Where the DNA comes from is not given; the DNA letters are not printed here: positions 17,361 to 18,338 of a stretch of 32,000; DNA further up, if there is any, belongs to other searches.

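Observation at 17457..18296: Insulated Panacea (DUF4065)-domain antitoxin-like gene with no recognisable toxin partner, inside the head module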

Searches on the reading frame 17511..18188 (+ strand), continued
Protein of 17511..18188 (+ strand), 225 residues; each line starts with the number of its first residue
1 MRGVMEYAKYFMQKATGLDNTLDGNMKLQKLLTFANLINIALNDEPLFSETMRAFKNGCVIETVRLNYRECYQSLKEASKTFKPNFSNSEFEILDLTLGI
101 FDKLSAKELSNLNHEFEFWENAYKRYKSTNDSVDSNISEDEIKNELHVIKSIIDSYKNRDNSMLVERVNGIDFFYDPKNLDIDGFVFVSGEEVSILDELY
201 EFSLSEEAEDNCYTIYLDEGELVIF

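Call 18: find_related_loci(query=A1, collection=genome_contigs, flank=6000)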
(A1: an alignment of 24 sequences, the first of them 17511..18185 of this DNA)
Query A1 (225 aa) in genome_contigs; peptide patterns used: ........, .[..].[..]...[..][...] (x = any residue, [..] = any of these).
78 stretches matched a pattern; 60 encode a relative of the query (tblastn E <= 1e-3); 59 distinct loci.
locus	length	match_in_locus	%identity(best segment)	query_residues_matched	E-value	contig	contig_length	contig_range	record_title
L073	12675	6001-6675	86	1-225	4e-129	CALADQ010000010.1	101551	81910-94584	MAG TPA_asm: uncultured Candidatus Arthromitus sp. isolate ERR318697_bin.45_CONCOCT_v1.1_MAG genome assembly, contig: ER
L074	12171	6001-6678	67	1-225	1e-99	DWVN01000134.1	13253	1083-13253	MAG TPA_asm: Candidatus Dwaynia gallinarum isolate CHK166-5537 CHK166__C136176_L13253_SAMEA104467475, whole genome shotg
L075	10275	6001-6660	58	1-225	2e-80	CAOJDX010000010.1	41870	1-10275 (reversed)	MAG TPA_asm: uncultured Clostridia bacterium isolate SRR15604606_bin.30_metawrap_v1.3_MAG genome assembly, contig: NODE.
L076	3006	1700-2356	47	1-225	3e-59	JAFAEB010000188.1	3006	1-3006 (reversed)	MAG: Bacillota bacterium isolate OH_SBlB_11 k127_540291, whole genome shotgun sequence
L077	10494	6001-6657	46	1-225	5e-54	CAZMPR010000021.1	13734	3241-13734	MAG TPA_asm: uncultured Clostridiaceae bacterium isolate SRP192927_co9_566 genome assembly, contig: NODE_3619_length_137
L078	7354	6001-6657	45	1-225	3e-53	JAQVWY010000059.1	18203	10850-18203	MAG: Tissierellia bacterium isolate STF2_113 NODE_7818_length_18203_cov_5.761562_Sandtown_F2, whole genome shotgun seque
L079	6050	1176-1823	44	1-224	4e-52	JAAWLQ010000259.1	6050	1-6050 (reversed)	MAG: Lachnospiraceae bacterium isolate ABMPRH_260_1 SL341411_scaffold_23343, whole genome shotgun sequence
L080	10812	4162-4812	43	1-225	8e-51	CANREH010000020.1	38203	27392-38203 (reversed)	MAG: uncultured Lachnospiraceae bacterium isolate Lapin-024__bin69 genome assembly, contig: Lapin-024__NODE_1349_length_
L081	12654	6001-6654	43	1-225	3e-50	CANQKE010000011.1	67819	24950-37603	MAG: uncultured Ruminiclostridium sp. isolate Lapin-030__bin83 genome assembly, contig: Lapin-030__NODE_603_length_67819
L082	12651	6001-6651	42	1-225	4e-49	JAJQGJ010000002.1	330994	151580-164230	MAG: Oscillospiraceae bacterium isolate U.11_4 NODE_1_length_330994_cov_59.731334, whole genome shotgun sequence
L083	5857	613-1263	40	1-225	1e-48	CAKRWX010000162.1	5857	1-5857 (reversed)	MAG: uncultured Lachnospiraceae bacterium isolate REFINED_METABAT215_TOP10_CONTIGS_1500_ASSEMBLY_K77_MERGED__Hadza_MoBio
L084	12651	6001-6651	41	1-225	7e-49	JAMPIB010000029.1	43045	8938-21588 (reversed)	MAG: Ruminococcus sp. isolate NALB_7961_2 Scaffold_#29__SCF_029___43045_bp, whole genome shotgun sequence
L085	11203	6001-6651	41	1-225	4e-48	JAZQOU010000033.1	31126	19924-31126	MAG: Lachnospiraceae bacterium isolate T1900045242_TH20190012.MAGScoT_cleanbin_000035 SGB_5546_k141_1710476, whole genom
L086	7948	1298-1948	41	1-225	2e-48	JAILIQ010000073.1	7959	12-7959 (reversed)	MAG: Lachnospiraceae bacterium isolate RUI154 k141_10027464_flag=0_multi=15.0000_len=7959, whole genome shotgun sequence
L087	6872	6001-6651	40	1-225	2e-47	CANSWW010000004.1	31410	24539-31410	MAG TPA_asm: uncultured Lachnospiraceae bacterium isolate SRR13921779_bin.126_metawrap_v1.3_MAG genome assembly, contig:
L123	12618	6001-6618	36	7-219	1e-29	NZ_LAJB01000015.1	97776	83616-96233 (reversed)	Domibacillus indicus strain SD 111 DSM28032_1_trimmed_contig_15, whole genome shotgun sequence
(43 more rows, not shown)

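Call 25: search_protein_families(library=pfam, proteins=[L004:5010-5396:+, L073:6675-7061:+, L001:5673-6137:+, L002:6678-7127:+, L003:5658-6062:+, L008:6654-6983:+, L020:6651-7082:+, L123:6642-7052:+], max_evalue=1)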
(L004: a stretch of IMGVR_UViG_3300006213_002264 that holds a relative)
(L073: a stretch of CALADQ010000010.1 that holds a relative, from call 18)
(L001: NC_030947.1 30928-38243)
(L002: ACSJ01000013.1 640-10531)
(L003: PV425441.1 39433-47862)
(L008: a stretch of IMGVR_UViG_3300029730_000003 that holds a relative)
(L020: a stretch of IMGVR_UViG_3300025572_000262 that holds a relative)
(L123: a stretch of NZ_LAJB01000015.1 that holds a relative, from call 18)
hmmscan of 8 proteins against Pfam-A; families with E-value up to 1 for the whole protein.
L004:5010-5396:+ (129 aa): 0 families

L073:6675-7061:+ (129 aa): 0 families

L001:5673-6137:+ (155 aa): 0 families

L002:6678-7127:+ (150 aa): 0 families

L003:5658-6062:+ (135 aa): 1 family
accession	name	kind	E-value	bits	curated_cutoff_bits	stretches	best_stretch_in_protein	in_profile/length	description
PF06486.16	DUF1093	-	0.00096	20.2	26.3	1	22-75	3-63/81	Protein of unknown function (DUF1093)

L008:6654-6983:+ (110 aa): 0 families

L020:6651-7082:+ (144 aa): 0 families

L123:6642-7052:+ (137 aa): 0 families

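Call 26: search_protein_families(library=ncbifam, proteins=[L004:5010-5396:+, L001:5673-6137:+, L008:6654-6983:+, L123:6642-7052:+, window:17511-18185:+], max_evalue=0.1)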
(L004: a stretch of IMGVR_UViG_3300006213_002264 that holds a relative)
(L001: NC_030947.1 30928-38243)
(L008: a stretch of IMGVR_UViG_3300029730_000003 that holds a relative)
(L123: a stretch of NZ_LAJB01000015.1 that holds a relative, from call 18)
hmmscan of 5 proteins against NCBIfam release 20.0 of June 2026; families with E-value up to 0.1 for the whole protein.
L004:5010-5396:+ (129 aa): 0 families

L001:5673-6137:+ (155 aa): 0 families

L008:6654-6983:+ (110 aa): 1 family
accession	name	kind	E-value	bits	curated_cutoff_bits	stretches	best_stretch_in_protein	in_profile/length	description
TIGR03522.1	GldA_ABC_ATP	equivalog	0.018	14.5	402.6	1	83-108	196-221/301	gliding motility-associated ABC transporter ATP-binding subunit GldA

L123:6642-7052:+ (137 aa): 0 families

window:17511-18185:+ (225 aa): 1 family
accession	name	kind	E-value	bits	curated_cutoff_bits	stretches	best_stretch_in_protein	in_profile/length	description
NF047745.1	SocA_antitoxin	equivalog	0.001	18.8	190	1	13-64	12-62/176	type VI toxin-antitoxin system SocA family antitoxin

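Call 34: search_solved_structures(query=A3, max_evalue=10, show_alignments=2)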
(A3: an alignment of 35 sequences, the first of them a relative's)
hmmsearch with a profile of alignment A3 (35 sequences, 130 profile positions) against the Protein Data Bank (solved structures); distinct sequences matched with E-value up to 10: 11.
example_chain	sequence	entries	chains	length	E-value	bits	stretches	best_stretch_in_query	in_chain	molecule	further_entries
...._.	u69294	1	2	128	0.00017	24.4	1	3-100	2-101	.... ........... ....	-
2mf2_A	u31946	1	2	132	0.00033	23.4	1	3-100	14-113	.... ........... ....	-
4mzm_A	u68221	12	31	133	0.00034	23.4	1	3-100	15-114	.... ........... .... | MazF mRNA interferase | Endoribonuclease MazF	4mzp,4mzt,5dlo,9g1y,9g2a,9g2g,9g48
4hke_A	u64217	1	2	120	0.044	16.6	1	2-89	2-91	Addiction module toxin component PemK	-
7bxy_A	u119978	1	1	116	0.049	16.4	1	2-89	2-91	mRNA interferase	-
4me7_A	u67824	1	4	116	0.19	14.5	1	2-99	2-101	mRNA interferase EndoA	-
4mdx_A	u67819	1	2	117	0.19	14.5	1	2-99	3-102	mRNA interferase EndoA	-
1ne8_A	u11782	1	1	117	0.33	13.7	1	4-99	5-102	conserved hypothetical protein YDCE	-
4wv5_A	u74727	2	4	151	0.95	12.2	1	84-127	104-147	Heat shock 70 kDa protein 1A/1B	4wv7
6jpv_A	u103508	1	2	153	1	12.2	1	84-126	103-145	Heat shock 70 kDa protein 1A,Aminoacyl tRNA synthase complex-interacting multifunctional p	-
6k39_A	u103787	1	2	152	1.2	11.9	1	84-125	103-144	Heat shock 70 kDa protein 1A,Aminoacyl tRNA synthase complex-interacting multifunctional p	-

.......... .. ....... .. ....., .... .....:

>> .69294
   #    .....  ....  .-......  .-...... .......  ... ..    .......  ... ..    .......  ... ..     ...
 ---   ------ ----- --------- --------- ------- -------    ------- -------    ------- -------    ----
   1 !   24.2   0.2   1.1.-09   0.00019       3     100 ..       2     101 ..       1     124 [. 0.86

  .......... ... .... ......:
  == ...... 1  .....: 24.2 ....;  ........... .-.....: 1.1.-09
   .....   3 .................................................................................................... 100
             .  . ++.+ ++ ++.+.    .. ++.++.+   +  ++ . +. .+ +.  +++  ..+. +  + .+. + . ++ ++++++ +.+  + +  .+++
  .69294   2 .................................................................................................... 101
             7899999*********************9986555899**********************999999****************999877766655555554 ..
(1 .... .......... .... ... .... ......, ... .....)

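Call 35: find_homologous_proteins(query=L004:5010-5396:+)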
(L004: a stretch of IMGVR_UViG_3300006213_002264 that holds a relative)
Query L004:5010-5396:+ (129 aa): 12 proteins with E <= 0.001 among 19 candidates.
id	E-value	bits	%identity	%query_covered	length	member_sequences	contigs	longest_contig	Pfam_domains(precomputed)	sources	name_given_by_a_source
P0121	2.9e-78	278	99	100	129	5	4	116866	-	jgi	-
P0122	2.0e-76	272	98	100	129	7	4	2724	-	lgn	-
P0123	1.7e-65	237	86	100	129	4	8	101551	-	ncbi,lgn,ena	-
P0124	3.3e-53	197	76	92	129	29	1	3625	-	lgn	-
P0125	1.4e-25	108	53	89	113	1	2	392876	-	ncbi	-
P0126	2.1e-17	81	46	86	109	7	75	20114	-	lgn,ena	-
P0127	2.4e-17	81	41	88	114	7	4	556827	-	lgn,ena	-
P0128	3.2e-17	81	45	83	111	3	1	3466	-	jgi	-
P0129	1.2e-14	72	40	86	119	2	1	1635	-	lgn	-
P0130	4.4e-14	70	45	74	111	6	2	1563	-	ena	-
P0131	5.2e-12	64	44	75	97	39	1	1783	-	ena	-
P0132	2.2e-11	62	41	88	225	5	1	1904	-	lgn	-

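Call 39: find_encoding_contigs(protein=P0121, flank=10000, max_places=4)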
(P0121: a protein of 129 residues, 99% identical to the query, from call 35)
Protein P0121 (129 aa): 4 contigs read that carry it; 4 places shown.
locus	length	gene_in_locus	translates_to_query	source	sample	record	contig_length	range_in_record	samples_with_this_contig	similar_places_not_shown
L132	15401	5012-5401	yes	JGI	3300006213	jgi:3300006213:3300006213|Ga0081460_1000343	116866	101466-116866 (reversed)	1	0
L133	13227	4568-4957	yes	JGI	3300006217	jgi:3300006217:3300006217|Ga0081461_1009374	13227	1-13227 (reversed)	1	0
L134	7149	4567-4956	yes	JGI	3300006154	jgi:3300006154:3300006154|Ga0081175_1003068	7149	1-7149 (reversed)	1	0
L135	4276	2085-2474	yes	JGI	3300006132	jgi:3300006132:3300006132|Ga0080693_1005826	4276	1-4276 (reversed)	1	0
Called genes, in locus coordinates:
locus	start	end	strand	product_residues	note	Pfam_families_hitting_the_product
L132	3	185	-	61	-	?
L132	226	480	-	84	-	PF13711:DUF4160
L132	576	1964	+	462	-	PF05133:SPP1_portal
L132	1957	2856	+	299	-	PF04233:Phage_Mu_F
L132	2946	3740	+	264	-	-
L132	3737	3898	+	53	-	-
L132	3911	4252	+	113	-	PF09639:YjcQ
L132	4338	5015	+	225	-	PF13274:SocA_Panacea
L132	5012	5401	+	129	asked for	-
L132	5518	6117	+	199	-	PF06810:Phage_scaffold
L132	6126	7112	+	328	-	PF13304:AAA_21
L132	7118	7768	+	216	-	PF13707:RloB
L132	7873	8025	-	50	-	-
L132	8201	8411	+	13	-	-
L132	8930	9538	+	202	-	PF19700:DUF6198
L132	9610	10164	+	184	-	PF02915:Rubrerythrin, PF21349:RUBY_RBDX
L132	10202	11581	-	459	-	-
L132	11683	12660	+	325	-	PF00586:AIRS, PF02769:AIRS_C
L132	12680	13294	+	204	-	PF01725:Ham1p_like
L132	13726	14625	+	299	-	PF03446:NAD_binding_2, PF03807:F420_oxidored (weak), PF07991:KARI_N (weak), PF00393:6PGD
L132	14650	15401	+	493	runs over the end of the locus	PF00479:G6PD_N, PF02781:G6PD_C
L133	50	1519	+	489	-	PF05133:SPP1_portal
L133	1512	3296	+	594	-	PF04233:Phage_Mu_F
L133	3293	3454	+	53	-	-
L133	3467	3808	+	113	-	PF09639:YjcQ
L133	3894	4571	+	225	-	PF13274:SocA_Panacea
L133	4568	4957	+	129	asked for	-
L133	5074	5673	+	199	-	PF06810:Phage_scaffold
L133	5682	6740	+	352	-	-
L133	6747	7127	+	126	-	-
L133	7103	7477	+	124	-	-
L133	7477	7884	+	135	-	PF04883:HK97-gp10_like (weak)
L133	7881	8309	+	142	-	PF20765:Phage_tail_terminator_8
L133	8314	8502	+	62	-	-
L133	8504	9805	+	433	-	PF22671:Gp18_domIII_N, PF17481:Phage_sheath_domII, PF04984:Phage_sheath_1, PF17482:Phage_sheath_1C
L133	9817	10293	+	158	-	PF09393:DUF2001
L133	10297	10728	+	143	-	PF08890:Phage_TAC_5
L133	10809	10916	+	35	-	-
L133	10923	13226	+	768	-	?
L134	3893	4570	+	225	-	PF13274:SocA_Panacea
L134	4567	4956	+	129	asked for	-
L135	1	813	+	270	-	?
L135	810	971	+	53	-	-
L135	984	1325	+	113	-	PF09639:YjcQ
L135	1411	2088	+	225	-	PF13274:SocA_Panacea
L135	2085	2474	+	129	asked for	-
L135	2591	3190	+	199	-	PF06810:Phage_scaffold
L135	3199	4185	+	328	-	PF13304:AAA_21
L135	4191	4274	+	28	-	?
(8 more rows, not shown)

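Call 42: find_encoding_contigs(protein=window:17511-18188:+, flank=6000, max_places=10)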
Protein window:17511-18188:+ (225 aa): 17 contigs read that carry it; 10 places shown.
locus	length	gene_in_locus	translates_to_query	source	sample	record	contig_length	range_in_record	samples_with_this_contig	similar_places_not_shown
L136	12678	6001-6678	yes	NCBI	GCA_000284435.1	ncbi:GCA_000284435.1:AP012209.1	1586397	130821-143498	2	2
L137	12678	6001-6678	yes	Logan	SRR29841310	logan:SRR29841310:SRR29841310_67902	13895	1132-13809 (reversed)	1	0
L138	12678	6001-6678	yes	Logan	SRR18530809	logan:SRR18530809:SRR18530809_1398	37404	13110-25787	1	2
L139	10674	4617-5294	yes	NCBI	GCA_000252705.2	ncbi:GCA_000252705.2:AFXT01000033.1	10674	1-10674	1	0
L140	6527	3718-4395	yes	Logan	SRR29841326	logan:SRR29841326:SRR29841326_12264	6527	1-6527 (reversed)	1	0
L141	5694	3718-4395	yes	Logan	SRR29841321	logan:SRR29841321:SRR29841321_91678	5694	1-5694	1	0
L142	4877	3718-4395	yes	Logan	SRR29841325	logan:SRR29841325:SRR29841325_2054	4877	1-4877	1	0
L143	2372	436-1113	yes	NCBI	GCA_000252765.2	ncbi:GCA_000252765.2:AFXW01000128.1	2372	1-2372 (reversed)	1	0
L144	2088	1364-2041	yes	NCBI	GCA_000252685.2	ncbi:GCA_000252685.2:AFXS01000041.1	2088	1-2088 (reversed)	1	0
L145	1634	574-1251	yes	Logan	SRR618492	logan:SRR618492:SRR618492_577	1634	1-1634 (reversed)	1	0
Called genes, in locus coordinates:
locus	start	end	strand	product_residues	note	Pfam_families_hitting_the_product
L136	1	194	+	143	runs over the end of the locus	PF18909:dGTP_diPhyd_N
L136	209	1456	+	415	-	PF04466:Terminase_3, PF17288:Terminase_3C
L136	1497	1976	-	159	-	PF10387:DUF2442, PF01381:HTH_3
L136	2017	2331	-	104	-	PF13711:DUF4160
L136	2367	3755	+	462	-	PF05133:SPP1_portal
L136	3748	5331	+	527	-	PF04233:Phage_Mu_F, PF03496:ADPrib_exo_Tox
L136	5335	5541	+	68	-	-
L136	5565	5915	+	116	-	PF09639:YjcQ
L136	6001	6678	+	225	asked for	PF13274:SocA_Panacea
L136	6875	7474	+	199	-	PF06810:Phage_scaffold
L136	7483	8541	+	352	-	-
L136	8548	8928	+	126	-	-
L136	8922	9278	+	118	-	-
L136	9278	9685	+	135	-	PF04883:HK97-gp10_like (weak)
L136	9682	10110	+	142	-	PF20765:Phage_tail_terminator_8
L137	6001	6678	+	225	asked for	PF13274:SocA_Panacea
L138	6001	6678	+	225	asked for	PF13274:SocA_Panacea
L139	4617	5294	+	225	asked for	PF13274:SocA_Panacea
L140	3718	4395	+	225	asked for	PF13274:SocA_Panacea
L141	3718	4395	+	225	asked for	PF13274:SocA_Panacea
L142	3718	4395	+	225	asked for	PF13274:SocA_Panacea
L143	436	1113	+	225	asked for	PF13274:SocA_Panacea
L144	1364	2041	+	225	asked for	PF13274:SocA_Panacea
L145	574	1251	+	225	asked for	PF13274:SocA_Panacea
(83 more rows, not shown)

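Call 44: predict_structure(alignment_id=A1)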
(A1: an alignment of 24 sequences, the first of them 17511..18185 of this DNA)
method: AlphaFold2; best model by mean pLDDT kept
length: 225 residues; sequences in the alignment: 24
mean_pLDDT: 92.4   pTM: 0.74
mean pLDDT of the five models: 92.4, 91.8, 90.8, 89.5, 89.2
residues with pLDDT >= 90: 172; 70-90: 50; 50-70: 3; < 50: 0
segments of 3 or more residues with pLDDT < 50: none
pLDDT, mean of each block of 10 residues (from residue 1): 94 95 96 98 96 93 95 96 96 96 91 93 95 93 93 80 88 90 87 93 91 88 87
secondary structure, 60 per line:
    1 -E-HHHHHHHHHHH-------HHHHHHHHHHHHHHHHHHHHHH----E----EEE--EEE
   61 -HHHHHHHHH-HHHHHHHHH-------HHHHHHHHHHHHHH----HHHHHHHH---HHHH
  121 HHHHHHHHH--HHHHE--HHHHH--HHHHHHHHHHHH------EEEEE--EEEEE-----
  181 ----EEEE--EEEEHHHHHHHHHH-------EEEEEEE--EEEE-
elements in order: H4-14 H22-43 E53-55 E58-60 H62-70 H72-80 H88-101 H106-113 H117-129 H132-135 H139-143 H146-157 E164-168 E171-175 E185-188 E191-194 H195-204 E212-218 E221-224

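Call 45: predict_structure(alignment_id=A4)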
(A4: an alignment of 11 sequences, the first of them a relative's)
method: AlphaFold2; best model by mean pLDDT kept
length: 129 residues; sequences in the alignment: 11
mean_pLDDT: 89.9   pTM: 0.85
mean pLDDT of the five models: 89.9, 89.2, 89.1, 88.8, 88.1
residues with pLDDT >= 90: 85; 70-90: 40; 50-70: 4; < 50: 0
segments of 3 or more residues with pLDDT < 50: none
pLDDT, mean of each block of 10 residues (from residue 1): 91 82 92 95 92 87 79 91 92 93 93 94 85
secondary structure, 60 per line:
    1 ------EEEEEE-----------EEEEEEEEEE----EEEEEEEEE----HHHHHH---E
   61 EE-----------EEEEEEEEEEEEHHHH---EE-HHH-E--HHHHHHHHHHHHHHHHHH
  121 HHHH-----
elements in order: E7-12 E24-33 E38-46 H51-56 E60-62 E74-85 H86-89 H103-124
